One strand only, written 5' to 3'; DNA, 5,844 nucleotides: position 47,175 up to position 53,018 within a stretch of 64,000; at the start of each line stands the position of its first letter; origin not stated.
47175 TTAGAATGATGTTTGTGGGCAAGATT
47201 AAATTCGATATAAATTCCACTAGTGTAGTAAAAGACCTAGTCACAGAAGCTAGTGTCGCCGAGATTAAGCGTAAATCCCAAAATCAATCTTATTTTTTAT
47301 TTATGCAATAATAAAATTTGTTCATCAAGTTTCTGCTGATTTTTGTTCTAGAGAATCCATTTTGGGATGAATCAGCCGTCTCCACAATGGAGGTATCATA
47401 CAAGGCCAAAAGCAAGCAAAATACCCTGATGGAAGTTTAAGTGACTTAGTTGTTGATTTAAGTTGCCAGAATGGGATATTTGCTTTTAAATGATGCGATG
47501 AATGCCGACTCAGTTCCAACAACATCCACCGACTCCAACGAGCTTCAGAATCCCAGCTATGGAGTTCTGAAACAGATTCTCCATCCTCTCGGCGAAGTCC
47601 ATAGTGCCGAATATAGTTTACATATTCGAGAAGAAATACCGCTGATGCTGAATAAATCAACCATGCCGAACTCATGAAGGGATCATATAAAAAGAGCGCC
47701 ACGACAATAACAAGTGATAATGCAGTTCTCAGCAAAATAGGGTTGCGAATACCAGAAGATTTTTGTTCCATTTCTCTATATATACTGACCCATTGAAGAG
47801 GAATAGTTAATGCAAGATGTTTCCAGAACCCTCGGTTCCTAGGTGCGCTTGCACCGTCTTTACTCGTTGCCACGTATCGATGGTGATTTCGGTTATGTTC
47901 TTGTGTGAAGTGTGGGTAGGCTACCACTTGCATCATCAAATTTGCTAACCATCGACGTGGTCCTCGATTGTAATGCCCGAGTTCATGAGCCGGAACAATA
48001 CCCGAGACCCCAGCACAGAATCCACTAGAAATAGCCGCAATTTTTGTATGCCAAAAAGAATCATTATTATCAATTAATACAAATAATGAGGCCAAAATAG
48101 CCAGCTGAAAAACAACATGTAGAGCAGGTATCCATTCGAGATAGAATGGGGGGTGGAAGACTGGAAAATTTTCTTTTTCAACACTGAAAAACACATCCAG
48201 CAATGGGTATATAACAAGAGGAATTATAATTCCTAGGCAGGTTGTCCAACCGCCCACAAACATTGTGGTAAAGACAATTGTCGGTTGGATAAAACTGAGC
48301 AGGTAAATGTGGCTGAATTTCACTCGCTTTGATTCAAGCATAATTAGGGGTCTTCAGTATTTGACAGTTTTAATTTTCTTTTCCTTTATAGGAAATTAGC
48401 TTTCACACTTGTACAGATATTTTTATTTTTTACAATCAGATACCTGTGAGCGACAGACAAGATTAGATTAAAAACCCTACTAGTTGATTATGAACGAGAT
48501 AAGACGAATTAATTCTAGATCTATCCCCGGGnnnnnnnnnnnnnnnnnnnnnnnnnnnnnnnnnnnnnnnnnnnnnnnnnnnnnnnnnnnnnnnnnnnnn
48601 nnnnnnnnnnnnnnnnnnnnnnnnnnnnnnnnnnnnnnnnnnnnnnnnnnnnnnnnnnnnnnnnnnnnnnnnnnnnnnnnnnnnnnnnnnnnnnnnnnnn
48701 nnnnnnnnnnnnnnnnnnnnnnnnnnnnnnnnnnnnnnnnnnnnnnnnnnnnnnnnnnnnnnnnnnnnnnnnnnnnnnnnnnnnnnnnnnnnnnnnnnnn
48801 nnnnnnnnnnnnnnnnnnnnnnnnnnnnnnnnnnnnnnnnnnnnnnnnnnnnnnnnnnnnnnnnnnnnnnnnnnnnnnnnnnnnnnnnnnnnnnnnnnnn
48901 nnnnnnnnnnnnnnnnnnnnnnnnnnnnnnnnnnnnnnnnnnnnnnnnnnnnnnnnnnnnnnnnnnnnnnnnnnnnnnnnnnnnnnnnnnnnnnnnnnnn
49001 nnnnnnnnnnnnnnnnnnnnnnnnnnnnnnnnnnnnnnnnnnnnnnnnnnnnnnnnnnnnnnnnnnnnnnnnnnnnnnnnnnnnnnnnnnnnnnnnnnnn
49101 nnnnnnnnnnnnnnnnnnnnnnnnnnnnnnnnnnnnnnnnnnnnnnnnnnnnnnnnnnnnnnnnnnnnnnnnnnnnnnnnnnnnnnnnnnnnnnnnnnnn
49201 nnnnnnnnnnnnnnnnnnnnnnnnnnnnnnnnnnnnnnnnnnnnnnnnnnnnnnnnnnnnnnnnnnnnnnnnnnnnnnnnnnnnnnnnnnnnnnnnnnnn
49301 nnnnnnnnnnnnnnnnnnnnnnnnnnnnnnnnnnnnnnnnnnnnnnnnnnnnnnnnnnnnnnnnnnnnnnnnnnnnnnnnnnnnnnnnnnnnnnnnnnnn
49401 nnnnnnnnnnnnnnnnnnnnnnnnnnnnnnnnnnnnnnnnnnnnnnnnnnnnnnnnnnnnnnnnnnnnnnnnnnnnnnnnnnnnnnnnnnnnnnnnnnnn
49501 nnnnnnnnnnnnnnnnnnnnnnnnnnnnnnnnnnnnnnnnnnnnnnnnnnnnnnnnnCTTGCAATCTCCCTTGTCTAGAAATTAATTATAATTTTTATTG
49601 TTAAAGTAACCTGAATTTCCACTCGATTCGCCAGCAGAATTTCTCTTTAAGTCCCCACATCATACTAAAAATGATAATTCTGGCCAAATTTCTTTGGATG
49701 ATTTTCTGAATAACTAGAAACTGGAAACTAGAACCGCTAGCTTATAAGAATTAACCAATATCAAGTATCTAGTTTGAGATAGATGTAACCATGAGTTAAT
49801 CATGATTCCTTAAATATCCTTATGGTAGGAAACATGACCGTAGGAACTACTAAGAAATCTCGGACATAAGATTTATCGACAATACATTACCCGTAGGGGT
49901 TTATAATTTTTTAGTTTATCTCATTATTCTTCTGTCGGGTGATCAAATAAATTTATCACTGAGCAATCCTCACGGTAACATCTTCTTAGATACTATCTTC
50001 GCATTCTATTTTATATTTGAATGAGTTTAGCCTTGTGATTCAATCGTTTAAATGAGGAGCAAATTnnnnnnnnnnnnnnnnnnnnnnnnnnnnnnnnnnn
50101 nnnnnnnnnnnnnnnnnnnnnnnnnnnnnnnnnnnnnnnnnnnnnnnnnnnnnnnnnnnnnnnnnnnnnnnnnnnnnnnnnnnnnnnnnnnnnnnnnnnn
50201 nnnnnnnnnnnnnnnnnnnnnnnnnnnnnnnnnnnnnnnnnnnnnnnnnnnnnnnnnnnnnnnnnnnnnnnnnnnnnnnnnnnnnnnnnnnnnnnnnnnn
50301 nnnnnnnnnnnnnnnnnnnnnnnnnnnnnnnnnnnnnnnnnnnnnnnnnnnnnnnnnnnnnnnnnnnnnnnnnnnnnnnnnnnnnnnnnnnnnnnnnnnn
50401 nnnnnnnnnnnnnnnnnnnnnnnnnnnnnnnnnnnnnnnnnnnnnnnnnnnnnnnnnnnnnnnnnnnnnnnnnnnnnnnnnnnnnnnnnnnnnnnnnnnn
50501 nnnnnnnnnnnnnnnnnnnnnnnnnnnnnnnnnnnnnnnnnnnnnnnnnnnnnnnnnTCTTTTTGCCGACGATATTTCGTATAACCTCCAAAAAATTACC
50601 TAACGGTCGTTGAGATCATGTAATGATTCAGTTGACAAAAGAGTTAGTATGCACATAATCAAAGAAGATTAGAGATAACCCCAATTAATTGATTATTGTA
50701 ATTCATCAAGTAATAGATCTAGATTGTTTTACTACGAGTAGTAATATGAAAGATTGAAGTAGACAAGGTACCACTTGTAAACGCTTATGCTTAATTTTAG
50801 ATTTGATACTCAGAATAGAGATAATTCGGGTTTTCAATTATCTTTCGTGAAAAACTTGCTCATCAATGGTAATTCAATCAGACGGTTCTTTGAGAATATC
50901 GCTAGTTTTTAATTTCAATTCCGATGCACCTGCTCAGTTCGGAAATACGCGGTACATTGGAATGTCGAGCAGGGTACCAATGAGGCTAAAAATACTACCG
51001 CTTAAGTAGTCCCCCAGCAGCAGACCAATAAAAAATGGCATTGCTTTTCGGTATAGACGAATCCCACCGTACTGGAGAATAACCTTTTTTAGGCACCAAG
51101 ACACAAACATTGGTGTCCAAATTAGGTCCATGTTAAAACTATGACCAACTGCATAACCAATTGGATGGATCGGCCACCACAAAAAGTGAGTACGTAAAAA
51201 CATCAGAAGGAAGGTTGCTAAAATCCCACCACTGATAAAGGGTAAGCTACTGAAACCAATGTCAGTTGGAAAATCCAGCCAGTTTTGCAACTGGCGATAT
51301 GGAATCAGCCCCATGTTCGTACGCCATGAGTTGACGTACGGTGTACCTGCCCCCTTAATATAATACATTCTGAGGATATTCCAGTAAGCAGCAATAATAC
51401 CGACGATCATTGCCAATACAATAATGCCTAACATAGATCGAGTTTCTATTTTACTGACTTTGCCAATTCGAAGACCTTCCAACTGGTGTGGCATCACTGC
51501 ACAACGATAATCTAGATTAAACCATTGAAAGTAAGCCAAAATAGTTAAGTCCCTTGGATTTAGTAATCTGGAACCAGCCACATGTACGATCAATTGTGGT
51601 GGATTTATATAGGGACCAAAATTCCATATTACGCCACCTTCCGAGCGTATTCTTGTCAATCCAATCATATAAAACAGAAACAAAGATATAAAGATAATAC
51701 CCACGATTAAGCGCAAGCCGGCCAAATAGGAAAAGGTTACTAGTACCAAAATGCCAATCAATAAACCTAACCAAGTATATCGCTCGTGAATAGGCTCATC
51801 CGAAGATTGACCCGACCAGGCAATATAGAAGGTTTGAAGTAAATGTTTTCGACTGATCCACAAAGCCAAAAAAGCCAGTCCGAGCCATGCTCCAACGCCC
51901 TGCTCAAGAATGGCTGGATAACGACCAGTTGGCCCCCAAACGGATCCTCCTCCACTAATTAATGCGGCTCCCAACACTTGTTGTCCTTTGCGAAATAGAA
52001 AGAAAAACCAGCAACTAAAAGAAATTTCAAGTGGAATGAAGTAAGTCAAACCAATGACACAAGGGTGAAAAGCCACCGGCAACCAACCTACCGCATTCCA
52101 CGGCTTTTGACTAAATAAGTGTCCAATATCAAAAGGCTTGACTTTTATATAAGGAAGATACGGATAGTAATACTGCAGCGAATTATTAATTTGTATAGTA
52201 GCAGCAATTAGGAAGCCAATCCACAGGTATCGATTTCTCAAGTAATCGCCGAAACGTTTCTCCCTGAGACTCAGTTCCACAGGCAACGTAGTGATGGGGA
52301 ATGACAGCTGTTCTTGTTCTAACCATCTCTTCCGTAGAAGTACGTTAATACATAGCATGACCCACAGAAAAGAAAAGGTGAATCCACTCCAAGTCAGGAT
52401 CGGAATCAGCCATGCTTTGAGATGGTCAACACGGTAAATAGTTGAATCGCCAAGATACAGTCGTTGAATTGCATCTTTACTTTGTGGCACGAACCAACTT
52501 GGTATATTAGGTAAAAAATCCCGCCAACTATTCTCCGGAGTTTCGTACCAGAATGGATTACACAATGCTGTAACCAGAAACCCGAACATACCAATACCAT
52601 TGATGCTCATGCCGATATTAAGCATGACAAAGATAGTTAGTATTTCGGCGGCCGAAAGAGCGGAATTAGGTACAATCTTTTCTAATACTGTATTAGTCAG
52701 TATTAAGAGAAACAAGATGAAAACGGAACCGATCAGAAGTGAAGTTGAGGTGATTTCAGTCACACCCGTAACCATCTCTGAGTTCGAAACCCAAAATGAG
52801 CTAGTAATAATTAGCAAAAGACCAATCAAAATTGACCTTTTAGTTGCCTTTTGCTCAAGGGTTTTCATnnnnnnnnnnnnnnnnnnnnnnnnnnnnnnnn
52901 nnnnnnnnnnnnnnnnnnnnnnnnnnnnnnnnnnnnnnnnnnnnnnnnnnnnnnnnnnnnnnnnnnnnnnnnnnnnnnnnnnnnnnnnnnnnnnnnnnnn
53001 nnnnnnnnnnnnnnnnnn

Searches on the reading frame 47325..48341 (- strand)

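Call 7: search_protein_families(library=pfam, proteins=[window:47325-48341:-], max_evalue=0.001)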
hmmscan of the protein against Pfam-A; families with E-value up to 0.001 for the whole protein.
window:47325-48341:- (338 aa): 1 family
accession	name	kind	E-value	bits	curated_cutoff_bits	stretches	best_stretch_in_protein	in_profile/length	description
PF00487.30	FA_desaturase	-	1.7e-28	100.5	29.7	1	96-298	2-235/253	Fatty acid desaturase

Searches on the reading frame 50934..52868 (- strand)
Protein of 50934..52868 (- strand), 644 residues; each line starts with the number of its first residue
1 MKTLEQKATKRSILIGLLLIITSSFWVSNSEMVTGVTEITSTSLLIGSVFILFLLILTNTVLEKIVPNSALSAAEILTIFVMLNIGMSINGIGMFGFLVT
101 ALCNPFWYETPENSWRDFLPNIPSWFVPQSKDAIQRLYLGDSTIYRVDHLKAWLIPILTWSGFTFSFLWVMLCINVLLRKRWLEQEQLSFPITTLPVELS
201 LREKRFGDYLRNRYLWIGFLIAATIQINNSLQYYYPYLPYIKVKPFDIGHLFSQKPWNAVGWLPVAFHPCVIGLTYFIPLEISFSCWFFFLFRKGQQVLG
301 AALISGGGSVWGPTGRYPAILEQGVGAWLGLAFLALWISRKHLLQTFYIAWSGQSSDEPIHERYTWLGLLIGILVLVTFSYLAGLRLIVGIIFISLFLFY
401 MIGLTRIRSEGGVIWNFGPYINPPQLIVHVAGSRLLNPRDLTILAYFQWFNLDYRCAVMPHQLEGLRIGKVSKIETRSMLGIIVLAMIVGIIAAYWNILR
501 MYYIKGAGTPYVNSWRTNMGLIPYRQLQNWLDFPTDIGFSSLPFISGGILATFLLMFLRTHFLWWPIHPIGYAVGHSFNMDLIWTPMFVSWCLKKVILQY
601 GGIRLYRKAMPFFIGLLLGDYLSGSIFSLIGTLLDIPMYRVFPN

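Call 5: search_protein_families(library=pfam, proteins=[window:50934-52868:-], max_evalue=0.01)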
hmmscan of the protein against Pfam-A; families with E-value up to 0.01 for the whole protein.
window:50934-52868:- (644 aa): 2 families
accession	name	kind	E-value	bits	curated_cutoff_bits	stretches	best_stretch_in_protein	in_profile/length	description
PF20581.3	DUF6785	-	1.9e-147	492.3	25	1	9-506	1-498/498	Family of unknown function (DUF6785)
PF20580.3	DUF6784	-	6.4e-34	116.6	26.4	1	544-643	3-101/101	Domain of unknown function (DUF6784)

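Call 63: find_related_loci(query=A4, collection=metagenome_contigs, flank=10000)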
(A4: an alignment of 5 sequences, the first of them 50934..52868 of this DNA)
Query A4 (644 aa) in metagenome_contigs; peptide patterns used: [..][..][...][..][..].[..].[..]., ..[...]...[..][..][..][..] (x = any residue, [..] = any of these).
600 stretches matched a pattern (row limit reached: there are more); 526 encode a relative of the query (tblastn E <= 1e-3); the best 80 are kept; 80 distinct loci.
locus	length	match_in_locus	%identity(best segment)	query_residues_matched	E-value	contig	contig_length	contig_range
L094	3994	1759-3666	72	9-644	0e+0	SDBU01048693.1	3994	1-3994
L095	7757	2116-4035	72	5-644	0e+0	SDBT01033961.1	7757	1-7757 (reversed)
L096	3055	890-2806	72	6-644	0e+0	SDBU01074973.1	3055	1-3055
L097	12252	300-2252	70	5-644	0e+0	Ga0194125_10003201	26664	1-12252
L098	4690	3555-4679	80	5-379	0e+0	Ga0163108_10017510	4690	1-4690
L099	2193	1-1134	74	267-644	0e+0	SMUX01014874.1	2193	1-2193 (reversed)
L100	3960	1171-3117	44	4-643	0e+0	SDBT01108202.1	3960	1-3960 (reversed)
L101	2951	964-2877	41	11-643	6e-176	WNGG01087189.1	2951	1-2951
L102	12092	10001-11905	40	13-642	2e-151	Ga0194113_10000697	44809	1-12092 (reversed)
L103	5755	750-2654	40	13-642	8e-153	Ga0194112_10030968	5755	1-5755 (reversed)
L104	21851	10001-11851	40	1-622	4e-150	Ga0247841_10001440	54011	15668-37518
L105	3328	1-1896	39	16-642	2e-156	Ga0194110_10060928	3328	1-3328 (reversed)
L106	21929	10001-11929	39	9-643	3e-149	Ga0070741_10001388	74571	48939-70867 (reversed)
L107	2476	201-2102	38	1-639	7e-154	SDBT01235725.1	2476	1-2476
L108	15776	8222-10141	37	2-642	5e-143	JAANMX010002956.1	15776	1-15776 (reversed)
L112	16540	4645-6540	39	6-639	2e-141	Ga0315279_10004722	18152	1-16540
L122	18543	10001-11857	38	9-640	1e-138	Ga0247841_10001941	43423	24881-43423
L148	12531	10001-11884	37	11-639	2e-133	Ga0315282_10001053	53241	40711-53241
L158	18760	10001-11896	36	1-641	5e-132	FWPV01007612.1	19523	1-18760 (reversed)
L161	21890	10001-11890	36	2-643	2e-131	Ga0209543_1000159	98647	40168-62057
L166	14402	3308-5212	36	5-642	4e-130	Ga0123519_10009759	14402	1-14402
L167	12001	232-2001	38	40-640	8e-130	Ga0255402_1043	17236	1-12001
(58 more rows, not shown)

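Call 72: search_protein_families(library=pfam, alignment_id=A5, max_evalue=0.001)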
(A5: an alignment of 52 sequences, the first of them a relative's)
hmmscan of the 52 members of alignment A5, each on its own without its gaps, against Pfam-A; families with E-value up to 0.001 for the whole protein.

A. member 1, L095:1791-2087:+ (98 aa): 0 families

B. families by the number of members that match (of 52 scanned): 75 families (the first 25 are shown)
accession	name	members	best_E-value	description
PF00892.27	EamA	2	4.6e-43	EamA-like transporter family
PF01663.27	Phosphodiest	2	3.3e-41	Type I phosphodiesterase / nucleotide pyrophosphatase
PF13385.13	Laminin_G_3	2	3.7e-28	Concanavalin A-like lectin/glucanases superfamily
PF01208.23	URO-D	2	3.6e-27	Uroporphyrinogen decarboxylase (URO-D)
PF00107.32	ADH_zinc_N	2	1.1e-26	Zinc-binding dehydrogenase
PF08240.17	ADH_N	2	2.5e-14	Alcohol dehydrogenase GroES-like domain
PF01008.23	IF-2B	1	3.5e-90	Initiation factor 2 subunit family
PF00158.32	Sigma54_activat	1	4.5e-67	Sigma-54 interaction domain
PF14239.11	RRXRR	1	3.5e-57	RRXRR protein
PF13517.12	FG-GAP_3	1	1.8e-54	FG-GAP-like repeat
PF00912.28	Transgly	1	2.1e-45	Transglycosylase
PF00884.28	Sulfatase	1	5.1e-39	Sulfatase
PF05721.19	PhyH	1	7.4e-35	Phytanoyl-CoA dioxygenase (PhyH)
PF01261.30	AP_endonuc_2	1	1.7e-33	Xylose isomerase-like TIM barrel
PF00072.30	Response_reg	1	8e-31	Response regulator receiver domain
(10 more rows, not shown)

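Call 74: search_protein_families(library=pfam, proteins=[L094:292-1464:+, L095:218-1252:+, L095:4504-5334:+, L095:5581-6324:+, L097:2462-3982:-, L098:778-3006:+, L100:129-812:-, L122:9274-9957:+], max_evalue=0.001)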
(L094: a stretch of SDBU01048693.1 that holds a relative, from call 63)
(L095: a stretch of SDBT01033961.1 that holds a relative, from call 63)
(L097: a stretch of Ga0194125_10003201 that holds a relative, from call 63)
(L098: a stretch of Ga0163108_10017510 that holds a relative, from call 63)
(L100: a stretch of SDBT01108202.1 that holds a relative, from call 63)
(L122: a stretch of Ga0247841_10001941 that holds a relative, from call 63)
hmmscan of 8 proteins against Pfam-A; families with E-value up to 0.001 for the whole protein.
L094:292-1464:+ (390 aa): 3 families
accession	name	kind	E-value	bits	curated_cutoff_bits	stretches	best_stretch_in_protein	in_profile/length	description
PF01546.33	Peptidase_M20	-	7.5e-30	104.8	24.6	1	77-382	1-202/206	Peptidase family M20/M25/M40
PF07687.19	M20_dimer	-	1.1e-16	61.2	21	1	178-282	1-103/107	Peptidase dimerisation domain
PF04389.22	Peptidase_M28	-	4.9e-06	26.8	21.3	1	63-152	1-73/193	Peptidase family M28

L095:218-1252:+ (344 aa): 2 families
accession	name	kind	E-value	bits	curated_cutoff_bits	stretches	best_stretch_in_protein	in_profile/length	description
PF13378.12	MR_MLE_C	-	3.7e-55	187.5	29.4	1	109-326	2-218/219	Enolase C-terminal domain-like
PF02746.21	MR_MLE_N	-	8.5e-13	49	22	1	2-82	33-116/117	Mandelate racemase / muconate lactonizing enzyme, N-terminal domain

L095:4504-5334:+ (276 aa): 0 families

L095:5581-6324:+ (247 aa): 1 family
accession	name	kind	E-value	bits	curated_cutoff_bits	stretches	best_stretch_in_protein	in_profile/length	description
PF13578.12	Methyltransf_24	-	1.7e-06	29.3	26.3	1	98-208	3-104/105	Methyltransferase domain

L097:2462-3982:- (506 aa): 4 families
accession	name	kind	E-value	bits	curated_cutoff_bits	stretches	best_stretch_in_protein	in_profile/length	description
PF13343.11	SBP_bac_6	-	1.7e-25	90.4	24.6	1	157-360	20-212/245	Bacterial extracellular solute-binding protein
PF13416.11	SBP_bac_8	-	7.6e-19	69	27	1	159-362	51-255/279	Bacterial extracellular solute-binding protein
PF13531.11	SBP_bac_11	-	1.4e-13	51.6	25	1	125-359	7-221/227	Bacterial extracellular solute-binding protein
PF01547.30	SBP_bac_1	-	1e-10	42.6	26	1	192-357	96-307/307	Bacterial extracellular solute-binding protein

L098:778-3006:+ (742 aa): 0 families

L100:129-812:- (227 aa): 0 families

L122:9274-9957:+ (227 aa): 1 family
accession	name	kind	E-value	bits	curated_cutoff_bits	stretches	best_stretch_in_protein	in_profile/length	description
PF11535.13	Calci_bind_CcbP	-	4.4e-15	56.5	21.5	1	128-224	9-105/105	Calcium binding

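Call 75: search_protein_families(library=ncbifam, proteins=[window:50934-52868:-], max_evalue=1)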
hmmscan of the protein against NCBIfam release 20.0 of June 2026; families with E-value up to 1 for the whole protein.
window:50934-52868:- (644 aa): 0 families

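Call 76: search_protein_families(library=pfam, proteins=[window:50934-52868:-], max_evalue=10)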
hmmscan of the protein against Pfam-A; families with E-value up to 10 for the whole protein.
window:50934-52868:- (644 aa): 2 families
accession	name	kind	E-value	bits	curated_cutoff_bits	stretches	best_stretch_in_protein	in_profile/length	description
PF20581.3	DUF6785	-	1.9e-147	492.3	25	1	9-506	1-498/498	Family of unknown function (DUF6785)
PF20580.3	DUF6784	-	6.4e-34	116.6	26.4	1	544-643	3-101/101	Domain of unknown function (DUF6784)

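Call 86: search_protein_families(library=ncbifam, proteins=[L161:3330-4088:-, L148:8286-9023:+, L167:10405-11199:+, L103:2980-3765:+, L112:3845-4582:+, L166:2361-3014:-, L158:17439-18215:-], max_evalue=1)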
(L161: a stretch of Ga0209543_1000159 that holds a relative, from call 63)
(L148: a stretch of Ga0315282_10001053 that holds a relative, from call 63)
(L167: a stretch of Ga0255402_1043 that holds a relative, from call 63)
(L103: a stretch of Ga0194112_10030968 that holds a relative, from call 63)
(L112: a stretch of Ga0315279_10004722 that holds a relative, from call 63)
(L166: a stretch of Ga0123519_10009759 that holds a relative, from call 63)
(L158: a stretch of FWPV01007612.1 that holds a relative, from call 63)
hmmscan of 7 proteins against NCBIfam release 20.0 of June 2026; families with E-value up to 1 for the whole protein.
L161:3330-4088:- (252 aa): 2 families
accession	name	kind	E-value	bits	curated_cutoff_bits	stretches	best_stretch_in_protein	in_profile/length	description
NF053558.1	BeeR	equivalog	0.07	12.1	530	1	177-242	156-214/349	BeeR family actin-like protein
NF010473.0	PRK13898.1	equivalog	0.23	9.4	1050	1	147-223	416-491/801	type IV secretion system ATPase VirB4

L148:8286-9023:+ (245 aa): 0 families

L167:10405-11199:+ (264 aa): 1 family
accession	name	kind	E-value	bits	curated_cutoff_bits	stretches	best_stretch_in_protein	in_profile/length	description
NF052521.1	TafC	equivalog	8.4e-15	54.7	410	1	35-245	148-364/373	TafC family fimbrial protein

L103:2980-3765:+ (261 aa): 2 families
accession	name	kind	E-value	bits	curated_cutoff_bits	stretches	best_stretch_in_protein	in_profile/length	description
NF052521.1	TafC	equivalog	7e-17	61.6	410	1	37-237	152-361/373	TafC family fimbrial protein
NF033911.1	botu_NTNH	equivalog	0.0079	13.9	800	1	36-232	808-997/1164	non-toxic nonhemagglutinin NTNH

L112:3845-4582:+ (245 aa): 1 family
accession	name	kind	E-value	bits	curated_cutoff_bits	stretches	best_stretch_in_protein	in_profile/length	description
NF052521.1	TafC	equivalog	2.5e-13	49.9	410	1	20-220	141-358/373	TafC family fimbrial protein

L166:2361-3014:- (217 aa): 0 families

L158:17439-18215:- (258 aa): 2 families
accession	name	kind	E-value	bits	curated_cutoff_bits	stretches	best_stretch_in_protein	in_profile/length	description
NF052521.1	TafC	equivalog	8.3e-11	41.6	410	1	29-236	144-362/373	TafC family fimbrial protein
NF053732.1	HyalteLyHylBENTFA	equivalog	0.0011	16.6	1350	1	7-186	7-179/1000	hyaluronate lyase HylB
